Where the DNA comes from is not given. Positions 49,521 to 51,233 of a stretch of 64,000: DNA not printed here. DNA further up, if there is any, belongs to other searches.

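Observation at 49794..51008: Isoleucyl-tRNA synthetase interrupted in-frame by two histidine-phosphatase (PGAM/CobC-like) domains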

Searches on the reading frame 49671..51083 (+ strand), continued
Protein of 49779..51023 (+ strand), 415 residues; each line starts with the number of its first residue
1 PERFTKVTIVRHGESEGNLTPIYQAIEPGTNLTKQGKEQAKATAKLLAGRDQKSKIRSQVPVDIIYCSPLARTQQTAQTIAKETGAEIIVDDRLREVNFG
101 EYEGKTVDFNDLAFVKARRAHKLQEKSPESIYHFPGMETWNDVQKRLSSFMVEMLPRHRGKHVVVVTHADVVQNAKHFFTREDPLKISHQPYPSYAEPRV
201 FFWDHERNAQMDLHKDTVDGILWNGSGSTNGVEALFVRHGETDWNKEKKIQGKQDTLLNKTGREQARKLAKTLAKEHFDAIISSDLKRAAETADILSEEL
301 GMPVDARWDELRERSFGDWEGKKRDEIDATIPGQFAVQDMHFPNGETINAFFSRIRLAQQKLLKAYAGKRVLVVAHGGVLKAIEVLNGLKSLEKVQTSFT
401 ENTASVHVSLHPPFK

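Call 32: find_homologous_proteins(query=P0271, max_evalue=1e-10)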
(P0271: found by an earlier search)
Query P0271 (1277 aa): 7874 proteins with E <= 1e-10 among 8000 candidates; the best 120 are listed.
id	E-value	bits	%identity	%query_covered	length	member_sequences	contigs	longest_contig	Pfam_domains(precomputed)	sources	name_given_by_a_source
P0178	0.0e+0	2434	100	81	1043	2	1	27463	PF09334.18,PF00133.29,PF00300.28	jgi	-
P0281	0.0e+0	2026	77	54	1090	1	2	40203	PF09334.18,PF08264.20,PF00133.29,PF10458.15,PF00300.28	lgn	-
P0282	0.0e+0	2017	71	54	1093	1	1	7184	PF09334.18,PF01406.26,PF08264.20,PF00133.29,PF10458.15,PF00300.28,PF16326.11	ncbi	-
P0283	0.0e+0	1985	72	54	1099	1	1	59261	PF09334.18,PF08264.20,PF00133.29,PF10458.15,PF00300.28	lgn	-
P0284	0.0e+0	1982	73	54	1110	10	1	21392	PF09334.18,PF08264.20,PF00133.29,PF10458.15,PF00300.28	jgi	-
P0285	0.0e+0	1979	71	54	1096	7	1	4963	PF09334.18,PF01406.26,PF08264.20,PF00133.29,PF10458.15,PF00300.28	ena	-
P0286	0.0e+0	1976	73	54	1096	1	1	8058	PF09334.18,PF08264.20,PF00133.29,PF10458.15,PF00300.28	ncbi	-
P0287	0.0e+0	1709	63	53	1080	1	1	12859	PF09334.18,PF08264.20,PF00133.29,PF10458.15,PF00300.28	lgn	-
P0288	0.0e+0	1534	61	53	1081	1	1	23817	PF09334.18,PF08264.20,PF00133.29,PF10458.15,PF00300.28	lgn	-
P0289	0.0e+0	1434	55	53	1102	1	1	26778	PF09334.18,PF08264.20,PF00133.29,PF10458.15,PF00300.28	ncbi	-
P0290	0.0e+0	1419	64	32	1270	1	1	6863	PF09334.18,PF08264.20,PF00133.29,PF10458.15,PF00300.28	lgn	-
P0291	0.0e+0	1402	76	32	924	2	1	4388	PF09334.18,PF08264.20,PF00133.29,PF10458.15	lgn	-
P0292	0.0e+0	1391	65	32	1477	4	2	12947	PF09334.18,PF08264.20,PF00133.29,PF10458.15,PF00300.28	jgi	jgi:valyl-tRNA synthetase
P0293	0.0e+0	1386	56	53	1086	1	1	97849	PF09334.18,PF08264.20,PF00133.29,PF10458.15,PF00300.28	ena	-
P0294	0.0e+0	1384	65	32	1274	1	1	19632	PF09334.18,PF08264.20,PF00133.29,PF10458.15,PF00300.28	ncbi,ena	-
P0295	0.0e+0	1361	43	69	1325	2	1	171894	PF09334.18,PF08264.20,PF00133.29,PF10458.15,PF00300.28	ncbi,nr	ncbi:class I tRNA ligase family protein [Candidatus Gracilibacteria bacterium]|nr:class I tRNA ligas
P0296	0.0e+0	1360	51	53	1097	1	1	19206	PF09334.18,PF08264.20,PF00133.29,PF10458.15,PF00300.28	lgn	-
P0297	0.0e+0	1327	52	53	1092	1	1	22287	PF09334.18,PF08264.20,PF00133.29,PF10458.15,PF00300.28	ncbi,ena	-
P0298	0.0e+0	1310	50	52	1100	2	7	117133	PF09334.18,PF08264.20,PF00133.29,PF10458.15,PF00300.28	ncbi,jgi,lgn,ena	-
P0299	0.0e+0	1300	52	53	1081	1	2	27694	PF09334.18,PF08264.20,PF00133.29,PF10458.15,PF00300.28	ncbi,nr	ncbi:hypothetical protein CSB37_00050 [bacterium DOLZORAL124_38_8]|nr:MAG: hypothetical protein CSB3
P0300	0.0e+0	1272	50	53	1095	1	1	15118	PF09334.18,PF08264.20,PF00133.29,PF10458.15,PF00300.28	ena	-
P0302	0.0e+0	1269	57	51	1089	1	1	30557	PF09334.18,PF08264.20,PF00133.29,PF10458.15,PF00300.28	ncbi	-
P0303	0.0e+0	1266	58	53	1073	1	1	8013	PF09334.18,PF08264.20,PF13603.13,PF00133.29,PF10458.15,PF00300.28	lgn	-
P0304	0.0e+0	1264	50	52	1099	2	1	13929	PF09334.18,PF08264.20,PF00133.29,PF10458.15,PF00300.28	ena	-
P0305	0.0e+0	1252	47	49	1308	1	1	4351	PF09334.18,PF08264.20,PF00133.29,PF00300.28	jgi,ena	-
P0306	0.0e+0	1249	50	52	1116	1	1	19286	PF09334.18,PF08264.20,PF00133.29,PF10458.15,PF00300.28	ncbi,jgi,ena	-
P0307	0.0e+0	1248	50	53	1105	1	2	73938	PF09334.18,PF08264.20,PF00133.29,PF10458.15,PF00300.28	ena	-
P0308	0.0e+0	1243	48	48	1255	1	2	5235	PF09334.18,PF08264.20,PF00133.29,PF10458.15,PF00300.28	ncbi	-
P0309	0.0e+0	1240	51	53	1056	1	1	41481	PF09334.18,PF08264.20,PF00133.29,PF10458.15,PF00300.28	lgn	-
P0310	0.0e+0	1231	50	53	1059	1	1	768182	PF09334.18,PF08264.20,PF00133.29,PF10458.15,PF00300.28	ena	-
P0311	0.0e+0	1217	51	53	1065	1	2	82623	PF09334.18,PF08264.20,PF00133.29,PF10458.15,PF00300.28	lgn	-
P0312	0.0e+0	1208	50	53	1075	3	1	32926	PF09334.18,PF08264.20,PF00133.29,PF10458.15,PF00300.28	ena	-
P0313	0.0e+0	1207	51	53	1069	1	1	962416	PF09334.18,PF08264.20,PF00133.29,PF10458.15,PF00300.28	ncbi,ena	-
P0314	0.0e+0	1205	50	53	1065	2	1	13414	PF09334.18,PF08264.20,PF00133.29,PF10458.15,PF00300.28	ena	-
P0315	0.0e+0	1202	50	53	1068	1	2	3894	PF09334.18,PF08264.20,PF00133.29,PF10458.15,PF00300.28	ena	-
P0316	0.0e+0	1199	49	53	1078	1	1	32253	PF09334.18,PF08264.20,PF00133.29,PF10458.15,PF00300.28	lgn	-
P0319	0.0e+0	1178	37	71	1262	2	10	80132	PF09334.18,PF08264.20,PF00133.29,PF10458.15,PF00300.28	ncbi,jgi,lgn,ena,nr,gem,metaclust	ncbi:class I tRNA ligase family protein [bacterium]|jgi:valyl-tRNA synthetase|nr:class I tRNA ligase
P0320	0.0e+0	1175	50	53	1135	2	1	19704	PF09334.18,PF08264.20,PF00133.29,PF10458.15,PF00300.28,PF00216.27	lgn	-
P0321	0.0e+0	1171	48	59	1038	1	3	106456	PF09334.18,PF08264.20,PF00133.29,PF10458.15,PF00300.28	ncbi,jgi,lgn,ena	-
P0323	0.0e+0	1161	48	53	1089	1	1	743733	PF09334.18,PF08264.20,PF00133.29,PF10458.15,PF00300.28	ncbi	-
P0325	0.0e+0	1156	44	48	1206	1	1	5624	PF09334.18,PF08264.20,PF00133.29,PF10458.15,PF00300.28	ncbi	-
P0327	0.0e+0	1154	47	58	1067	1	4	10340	PF09334.18,PF08264.20,PF00133.29,PF10458.15,PF00300.28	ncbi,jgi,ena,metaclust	metaclust:\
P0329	0.0e+0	1146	51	44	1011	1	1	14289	PF09334.18,PF08264.20,PF00133.29,PF00300.28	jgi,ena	-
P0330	0.0e+0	1143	48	53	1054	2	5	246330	PF09334.18,PF08264.20,PF00133.29,PF10458.15,PF00300.28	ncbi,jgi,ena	jgi:valyl-tRNA synthetase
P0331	0.0e+0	1137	47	53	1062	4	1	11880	PF09334.18,PF08264.20,PF00133.29,PF10458.15,PF00300.28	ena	-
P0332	0.0e+0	1133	49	53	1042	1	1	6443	PF09334.18,PF08264.20,PF00133.29,PF10458.15,PF00300.28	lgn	-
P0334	0.0e+0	1127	44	53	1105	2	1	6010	PF09334.18,PF08264.20,PF00133.29,PF10458.15,PF00300.28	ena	-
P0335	0.0e+0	1123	51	53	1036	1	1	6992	PF09334.18,PF08264.20,PF13603.13,PF00133.29,PF10458.15,PF00300.28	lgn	-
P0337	0.0e+0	1121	45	53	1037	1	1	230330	PF09334.18,PF08264.20,PF00133.29,PF10458.15,PF00300.28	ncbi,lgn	-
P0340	0.0e+0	1109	51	53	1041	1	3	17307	PF09334.18,PF08264.20,PF13603.13,PF00133.29,PF10458.15,PF00300.28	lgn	-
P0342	0.0e+0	1095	53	53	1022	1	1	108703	PF09334.18,PF08264.20,PF13603.13,PF00133.29,PF10458.15,PF00300.28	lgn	-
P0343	0.0e+0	1090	44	100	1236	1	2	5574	PF09334.18,PF04480.19,PF08264.20,PF00133.29,PF10458.15,PF00300.28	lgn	-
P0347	0.0e+0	1075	57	53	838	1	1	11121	PF09334.18,PF08264.20,PF00133.29,PF10458.15,PF00300.28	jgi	-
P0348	0.0e+0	1070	39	54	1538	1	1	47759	PF09334.18,PF08264.20,PF00133.29,PF10458.15,PF00300.28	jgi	jgi:valyl-tRNA synthetase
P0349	0.0e+0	1064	56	54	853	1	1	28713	PF09334.18,PF08264.20,PF00133.29,PF10458.15,PF00300.28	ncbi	-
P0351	0.0e+0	1057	42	100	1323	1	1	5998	PF09334.18,PF08264.20,PF00133.29,PF10458.15,PF00300.28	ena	-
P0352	0.0e+0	1050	41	53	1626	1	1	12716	PF09334.18,PF08264.20,PF00133.29,PF10458.15,PF00300.28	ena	-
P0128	0.0e+0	1044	49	66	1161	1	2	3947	PF09334.18,PF00133.29,PF00300.28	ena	-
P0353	0.0e+0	1040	51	53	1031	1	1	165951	PF09334.18,PF08264.20,PF13603.13,PF00133.29,PF10458.15,PF00300.28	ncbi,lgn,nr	ncbi:class I tRNA ligase family protein [Candidatus Gracilibacteria bacterium]|nr:class I tRNA ligas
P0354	0.0e+0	1016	50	46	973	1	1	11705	PF09334.18,PF08264.20,PF00133.29,PF10458.15,PF00300.28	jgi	-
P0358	1.1e-296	1006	39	56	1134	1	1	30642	PF09334.18,PF01406.26,PF08264.20,PF00133.29,PF10458.15,PF00300.28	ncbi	ncbi:MAG: class I tRNA ligase family protein [Candidatus Peregrinibacteria bacterium]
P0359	2.3e-294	998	46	53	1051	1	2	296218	PF09334.18,PF08264.20,PF13603.13,PF00133.29,PF10458.15,PF00300.28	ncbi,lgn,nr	ncbi:class I tRNA ligase family protein [Candidatus Gracilibacteria bacterium]|nr:class I tRNA ligas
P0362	6.1e-286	970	48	47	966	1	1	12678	PF09334.18,PF08264.20,PF13603.13,PF00133.29,PF10458.15,PF00300.28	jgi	-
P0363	4.9e-283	960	41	52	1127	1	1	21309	PF09334.18,PF08264.20,PF00133.29,PF10458.15,PF00300.28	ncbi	-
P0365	1.3e-279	949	44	51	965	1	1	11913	PF09334.18,PF08264.20,PF13603.13,PF00133.29,PF10458.15,PF00300.28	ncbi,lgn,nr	ncbi:class I tRNA ligase family protein [Candidatus Gracilibacteria bacterium]|nr:class I tRNA ligas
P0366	3.7e-279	948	50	32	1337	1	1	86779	PF09334.18,PF08264.20,PF00133.29,PF10458.15,PF00300.28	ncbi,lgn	-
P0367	6.2e-277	940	41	53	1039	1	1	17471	PF09334.18,PF08264.20,PF00133.29,PF10458.15,PF00300.28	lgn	-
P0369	1.0e-274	933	51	32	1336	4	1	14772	PF09334.18,PF08264.20,PF00133.29,PF10458.15,PF00300.28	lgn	-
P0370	4.8e-273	927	44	54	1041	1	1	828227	PF09334.18,PF01406.26,PF08264.20,PF13603.13,PF00133.29,PF10458.15,PF00300.28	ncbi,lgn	-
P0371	2.3e-272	925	53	32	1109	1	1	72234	PF09334.18,PF01406.26,PF08264.20,PF00133.29,PF10458.15,PF00300.28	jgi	jgi:valyl-tRNA synthetase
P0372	1.5e-271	922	33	71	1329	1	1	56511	PF09334.18,PF08264.20,PF13603.13,PF00133.29,PF10458.15,PF00300.28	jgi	jgi:valyl-tRNA synthetase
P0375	1.0e-268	913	40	52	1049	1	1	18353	PF09334.18,PF08264.20,PF00133.29,PF10458.15,PF00300.28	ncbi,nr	ncbi:class I tRNA ligase family protein [Candidatus Peregrinibacteria bacterium]|nr:class I tRNA lig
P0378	3.9e-264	898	39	53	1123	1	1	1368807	PF09334.18,PF08264.20,PF00133.29,PF10458.15,PF00300.28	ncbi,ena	-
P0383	1.1e-261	890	50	53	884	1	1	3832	PF09334.18,PF08264.20,PF00133.29,PF10458.15,PF00300.28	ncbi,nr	ncbi:MAG: class I tRNA ligase family protein, partial [Candidatus Peregrinibacteria bacterium]|nr:cl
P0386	2.7e-260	885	46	33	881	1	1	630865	PF09334.18,PF08264.20,PF00133.29,PF10458.15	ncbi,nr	ncbi:valine--tRNA ligase [Candidatus Peribacteria bacterium]|nr:valine--tRNA ligase [Candidatus Peri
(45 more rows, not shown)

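Call 57: predict_structure(alignment_id=A1)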
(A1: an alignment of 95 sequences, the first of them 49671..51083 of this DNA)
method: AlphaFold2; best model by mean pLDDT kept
length: 471 residues; sequences in the alignment: 95
mean_pLDDT: 91.8   pTM: 0.89
mean pLDDT of the five models: 91.8, 90.9, 90.9, 90.8, 90.6
residues with pLDDT >= 90: 385; 70-90: 53; 50-70: 16; < 50: 17
segments of 3 or more residues with pLDDT < 50: 1-6, 461-471
pLDDT, mean of each block of 10 residues (from residue 1): 47 88 90 94 98 92 96 98 82 82 98 98 98 96 88 90 92 97 98 96 98 96 93 97 87 84 95 98 95 98 98 98 99 98 98 95 85 91 96 98 98 98 96 96 98 74 44 32
secondary structure, 60 per line:
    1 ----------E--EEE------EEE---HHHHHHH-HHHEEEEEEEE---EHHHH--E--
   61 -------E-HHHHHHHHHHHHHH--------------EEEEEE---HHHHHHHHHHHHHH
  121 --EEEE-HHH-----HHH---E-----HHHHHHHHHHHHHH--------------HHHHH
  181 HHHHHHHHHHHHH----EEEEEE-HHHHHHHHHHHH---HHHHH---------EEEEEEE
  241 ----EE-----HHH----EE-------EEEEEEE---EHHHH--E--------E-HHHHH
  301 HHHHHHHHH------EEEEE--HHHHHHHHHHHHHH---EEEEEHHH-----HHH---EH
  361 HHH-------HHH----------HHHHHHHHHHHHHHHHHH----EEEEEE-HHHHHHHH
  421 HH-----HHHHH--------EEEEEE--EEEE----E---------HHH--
elements in order: E14-16 E23-25 H29-35 E40-47 H52-55 H70-83 E98-103 H107-120 E123-126 H148-161 H176-193 E198-203 H205-216 H220-224 E234-240 E268-274 H279-282 H296-309 E316-320 H323-336 E340-344 H360-363 H384-401 E406-411 H413-422 H428-432 E441-446 E449-452

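Call 61: fold_search(model_id=the predicted structure, library=pdb)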
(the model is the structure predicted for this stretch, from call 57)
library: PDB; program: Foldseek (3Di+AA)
matches with E <= 10: 1285; with E <= 0.001: 325
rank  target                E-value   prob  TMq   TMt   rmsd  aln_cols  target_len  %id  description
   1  6s2q_D                4.8e-14  1.00  0.36  0.74   4.0       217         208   22  Mycobacterial hydrolase 1 (released 2020-07-22)
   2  9o8j_A                7.7e-14  1.00  0.35  0.67   8.8       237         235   21  Crystal structure of Phosphoglycerate mutase from Trichomonas vaginalis (sulfate bound) (released 2025-04-23)
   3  1h2e                  8.2e-14  1.00  0.36  0.78   3.5       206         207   25  BACILLUS STEAROTHERMOPHILUS PHOE (previously known as yhfr) in complex with phosphate (released 2002-08-12)
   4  4ij6_A                8.2e-14  1.00  0.37  0.78   3.8       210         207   28  Crystal Structure of a Novel-type Phosphoserine Phosphatase Mutant (H9A) from <i>Hydrogenobacter thermophilus</i> TK-6 (released 2013-03-20)
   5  4ij6_B                9.8e-14  1.00  0.37  0.80   5.0       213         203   28  Crystal Structure of a Novel-type Phosphoserine Phosphatase Mutant (H9A) from <i>Hydrogenobacter thermophilus</i> TK-6 (released 2013-03-20)
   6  4pz9_A                9.8e-14  1.00  0.35  0.71   4.5       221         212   23  The native structure of mycobacterial glucosyl-3-phosphoglycerate phosphatase Rv2419c (released 2014-06-11)
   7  4ij5_A                1.2e-13  1.00  0.36  0.75   4.4       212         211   29  Crystal Structure of a Novel-type Phosphoserine Phosphatase from <i>Hydrogenobacter thermophilus</i> TK-6 (released 2013-03-20)
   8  3kkk_B                1.3e-13  1.00  0.34  0.66   9.2       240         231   18  Y92C catalytic residue mutant of Phosphoglycerate Mutase from Plasmodium falciparum (released 2009-11-17)
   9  1xq9_A                1.4e-13  1.00  0.36  0.66   5.0       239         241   19  Structure of Phosphoglycerate Mutase from Plasmodium falciparum at 2.6 Resolution (released 2004-12-21)
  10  6s2q_B                1.8e-13  1.00  0.35  0.72   4.1       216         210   23  Mycobacterial hydrolase 1 (released 2020-07-22)
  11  3fdz_B                2.4e-13  1.00  0.35  0.68   7.3       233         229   19  Crystal structure of phosphoglyceromutase from burkholderia pseudomallei 1710b with bound 2,3-diphosphoglyceric acid a (released 2009-01-13)
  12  6s2q_A                2.9e-13  1.00  0.33  0.68   3.8       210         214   23  Mycobacterial hydrolase 1 (released 2020-07-22)
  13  3d8h_B                2.9e-13  1.00  0.35  0.67   5.7       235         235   22  Crystal structure of phosphoglycerate mutase from Cryptosporidium parvum, cgd7_4270 (released 2008-07-15)
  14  3lnt_A                2.9e-13  1.00  0.35  0.64   7.3       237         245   19  Crystal structure of phosphoglyceromutase from Burkholderia Pseudomallei 1710B with bound malonic acid (released 2010-02-09)
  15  6s2r_A                3.2e-13  1.00  0.34  0.64   8.4       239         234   23  Mycobacterial hydrolase 2 (released 2020-07-15)
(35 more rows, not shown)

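Call 65: find_encoding_contigs(protein=P0375, flank=1000, max_places=2)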
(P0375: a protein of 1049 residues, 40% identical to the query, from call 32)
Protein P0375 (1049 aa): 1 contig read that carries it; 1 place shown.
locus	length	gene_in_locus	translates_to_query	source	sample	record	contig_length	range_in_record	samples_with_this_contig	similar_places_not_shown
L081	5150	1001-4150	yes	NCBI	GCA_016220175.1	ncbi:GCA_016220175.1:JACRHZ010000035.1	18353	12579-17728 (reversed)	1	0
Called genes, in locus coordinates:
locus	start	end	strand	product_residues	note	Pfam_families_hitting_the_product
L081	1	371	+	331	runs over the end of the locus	PF10555:MraY_sig1 (weak), PF00953:Glycos_transf_4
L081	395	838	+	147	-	PF01668:SmpB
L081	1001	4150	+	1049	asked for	PF00133:tRNA-synt_1, PF09334:tRNA-synt_1g, PF00300:His_Phos_1, PF00133:tRNA-synt_1, PF08264:Anticodon_1, PF10458:Val_tRNA-synt_C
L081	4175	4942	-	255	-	PF02673:BacA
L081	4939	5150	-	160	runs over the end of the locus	PF09335:VTT_dom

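Call 66: find_encoding_contigs(protein=P0358, flank=1000, max_places=2)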
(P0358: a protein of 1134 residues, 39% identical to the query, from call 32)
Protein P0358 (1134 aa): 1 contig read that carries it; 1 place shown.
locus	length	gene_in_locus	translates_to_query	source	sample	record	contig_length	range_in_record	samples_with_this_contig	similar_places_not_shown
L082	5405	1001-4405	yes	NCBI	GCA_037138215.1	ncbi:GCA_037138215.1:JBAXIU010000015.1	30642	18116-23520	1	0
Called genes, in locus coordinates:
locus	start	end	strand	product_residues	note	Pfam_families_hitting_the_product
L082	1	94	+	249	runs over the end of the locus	PF01978:TrmB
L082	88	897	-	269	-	-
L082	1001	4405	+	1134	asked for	PF00133:tRNA-synt_1, PF01406:tRNA-synt_1e (faint), PF09334:tRNA-synt_1g, PF00300:His_Phos_1, PF00133:tRNA-synt_1, PF09334:tRNA-synt_1g (weak), PF08264:Anticodon_1, PF10458:Val_tRNA-synt_C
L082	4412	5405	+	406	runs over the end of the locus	PF00291:PALP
